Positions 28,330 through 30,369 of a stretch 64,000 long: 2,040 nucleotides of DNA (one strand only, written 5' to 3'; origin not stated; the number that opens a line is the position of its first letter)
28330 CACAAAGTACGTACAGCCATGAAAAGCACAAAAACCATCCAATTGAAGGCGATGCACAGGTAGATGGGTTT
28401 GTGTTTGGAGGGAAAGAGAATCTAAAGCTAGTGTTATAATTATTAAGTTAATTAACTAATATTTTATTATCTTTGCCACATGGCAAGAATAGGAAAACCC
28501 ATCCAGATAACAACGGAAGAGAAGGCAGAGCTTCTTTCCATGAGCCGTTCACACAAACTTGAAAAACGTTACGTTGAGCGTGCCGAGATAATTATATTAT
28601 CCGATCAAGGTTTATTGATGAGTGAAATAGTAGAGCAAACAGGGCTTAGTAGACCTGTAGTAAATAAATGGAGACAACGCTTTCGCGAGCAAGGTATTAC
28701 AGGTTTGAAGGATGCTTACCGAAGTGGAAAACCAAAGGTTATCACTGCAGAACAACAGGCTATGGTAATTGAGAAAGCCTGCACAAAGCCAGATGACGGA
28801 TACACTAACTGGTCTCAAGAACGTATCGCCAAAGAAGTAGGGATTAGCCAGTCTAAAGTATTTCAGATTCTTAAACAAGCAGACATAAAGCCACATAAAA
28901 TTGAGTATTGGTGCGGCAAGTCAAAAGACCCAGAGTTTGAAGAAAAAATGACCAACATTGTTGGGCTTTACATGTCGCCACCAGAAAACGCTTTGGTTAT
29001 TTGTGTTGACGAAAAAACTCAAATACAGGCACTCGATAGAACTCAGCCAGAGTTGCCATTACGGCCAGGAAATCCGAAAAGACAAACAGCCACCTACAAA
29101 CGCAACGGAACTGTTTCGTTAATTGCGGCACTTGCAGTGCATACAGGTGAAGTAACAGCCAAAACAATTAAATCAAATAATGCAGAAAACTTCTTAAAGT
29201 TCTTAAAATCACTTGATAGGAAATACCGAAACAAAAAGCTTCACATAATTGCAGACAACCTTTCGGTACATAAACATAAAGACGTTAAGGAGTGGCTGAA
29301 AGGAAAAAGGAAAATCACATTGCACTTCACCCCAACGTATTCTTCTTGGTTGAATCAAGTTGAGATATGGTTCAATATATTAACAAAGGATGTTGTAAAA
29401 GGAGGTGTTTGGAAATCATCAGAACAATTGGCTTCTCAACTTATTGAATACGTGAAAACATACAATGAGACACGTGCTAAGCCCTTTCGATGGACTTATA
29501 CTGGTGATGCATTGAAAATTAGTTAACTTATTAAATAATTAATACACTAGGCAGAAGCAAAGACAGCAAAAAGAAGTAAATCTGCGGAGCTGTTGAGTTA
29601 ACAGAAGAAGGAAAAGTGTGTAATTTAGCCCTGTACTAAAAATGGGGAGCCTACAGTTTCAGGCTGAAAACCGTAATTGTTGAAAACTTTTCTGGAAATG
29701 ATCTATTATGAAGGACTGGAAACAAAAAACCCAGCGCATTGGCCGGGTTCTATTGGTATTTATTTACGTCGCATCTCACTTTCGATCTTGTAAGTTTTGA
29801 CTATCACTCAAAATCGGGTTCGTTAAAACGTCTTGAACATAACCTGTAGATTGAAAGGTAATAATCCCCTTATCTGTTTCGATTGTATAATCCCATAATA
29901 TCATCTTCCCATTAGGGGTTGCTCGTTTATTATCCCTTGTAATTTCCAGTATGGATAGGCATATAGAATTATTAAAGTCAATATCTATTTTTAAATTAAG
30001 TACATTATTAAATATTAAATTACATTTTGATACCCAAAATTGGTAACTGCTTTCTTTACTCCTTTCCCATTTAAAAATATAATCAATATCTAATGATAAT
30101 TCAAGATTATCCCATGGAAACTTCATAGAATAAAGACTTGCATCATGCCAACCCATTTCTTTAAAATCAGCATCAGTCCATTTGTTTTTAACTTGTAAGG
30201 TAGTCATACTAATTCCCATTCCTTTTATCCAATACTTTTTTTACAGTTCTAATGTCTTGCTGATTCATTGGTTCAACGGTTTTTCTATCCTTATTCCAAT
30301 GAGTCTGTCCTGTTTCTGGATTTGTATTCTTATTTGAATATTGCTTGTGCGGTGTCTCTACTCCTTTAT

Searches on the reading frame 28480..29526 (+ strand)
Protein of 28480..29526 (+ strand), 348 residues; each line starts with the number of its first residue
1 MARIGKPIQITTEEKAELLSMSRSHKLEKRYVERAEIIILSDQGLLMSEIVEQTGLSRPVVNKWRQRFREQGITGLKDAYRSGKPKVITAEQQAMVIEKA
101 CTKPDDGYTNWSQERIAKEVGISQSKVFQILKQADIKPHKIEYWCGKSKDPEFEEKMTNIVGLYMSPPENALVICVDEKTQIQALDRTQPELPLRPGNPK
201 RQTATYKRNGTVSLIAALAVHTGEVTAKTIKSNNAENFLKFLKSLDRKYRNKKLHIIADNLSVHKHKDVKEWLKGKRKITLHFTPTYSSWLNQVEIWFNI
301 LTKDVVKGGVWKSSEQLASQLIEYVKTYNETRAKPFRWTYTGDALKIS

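Call 53: search_protein_families(library=pfam, proteins=[window:28480-29526:+], max_evalue=0.001)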
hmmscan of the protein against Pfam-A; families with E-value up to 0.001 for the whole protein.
window:28480-29526:+ (348 aa): 8 families
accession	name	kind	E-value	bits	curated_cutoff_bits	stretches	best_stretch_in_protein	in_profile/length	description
PF13358.12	DDE_3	-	8.6e-30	104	28.6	1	173-317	2-145/146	DDE superfamily endonuclease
PF13551.12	HTH_29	-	3.4e-16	59.5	28.1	1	34-94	1-64/64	Winged helix-turn helix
PF13565.12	HTH_32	-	5.3e-16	59.4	33.7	1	61-131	2-73/73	Homeodomain-like domain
PF13384.12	HTH_23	-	4.1e-14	52.3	24.6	1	31-77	4-50/50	Homeodomain-like domain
PF13518.12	HTH_28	-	1.9e-10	41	25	1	33-86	1-52/52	Helix-turn-helix domain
PF13412.12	HTH_24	-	6.4e-05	22.9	21.9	0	38-73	11-46/48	Winged helix-turn-helix DNA-binding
PF13333.12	rve_2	-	0.00019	21.9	22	1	297-334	3-40/56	Integrase core domain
PF04545.22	Sigma70_r4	-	0.0004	20.3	24.1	0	91-134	7-44/50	Sigma-70, region 4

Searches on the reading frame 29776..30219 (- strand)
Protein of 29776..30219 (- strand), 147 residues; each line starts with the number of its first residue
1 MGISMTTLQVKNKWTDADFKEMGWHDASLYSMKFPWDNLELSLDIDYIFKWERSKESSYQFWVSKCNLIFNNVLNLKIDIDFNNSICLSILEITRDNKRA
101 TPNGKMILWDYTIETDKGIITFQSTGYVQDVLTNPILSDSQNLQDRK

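Call 8: search_protein_families(library=pfam, proteins=[window:29776-30219:-], max_evalue=0.1)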
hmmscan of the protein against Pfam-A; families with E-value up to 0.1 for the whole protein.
window:29776-30219:- (147 aa): 0 families

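Call 9: search_protein_families(library=ncbifam, proteins=[window:29776-30219:-], max_evalue=0.1)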
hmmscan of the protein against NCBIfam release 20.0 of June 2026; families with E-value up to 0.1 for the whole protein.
window:29776-30219:- (147 aa): 0 families

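Call 91: search_protein_families(library=phrogs, proteins=[window:29776-30219:-], max_evalue=0.01)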
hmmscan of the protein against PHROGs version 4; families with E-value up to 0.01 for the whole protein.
window:29776-30219:- (147 aa): 0 families
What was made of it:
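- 29776..30219 (-): Candidate immunity protein, 147 aa. Overlaps the RHS stop by 11 nt. No family hit (calls 8, 9, 91).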
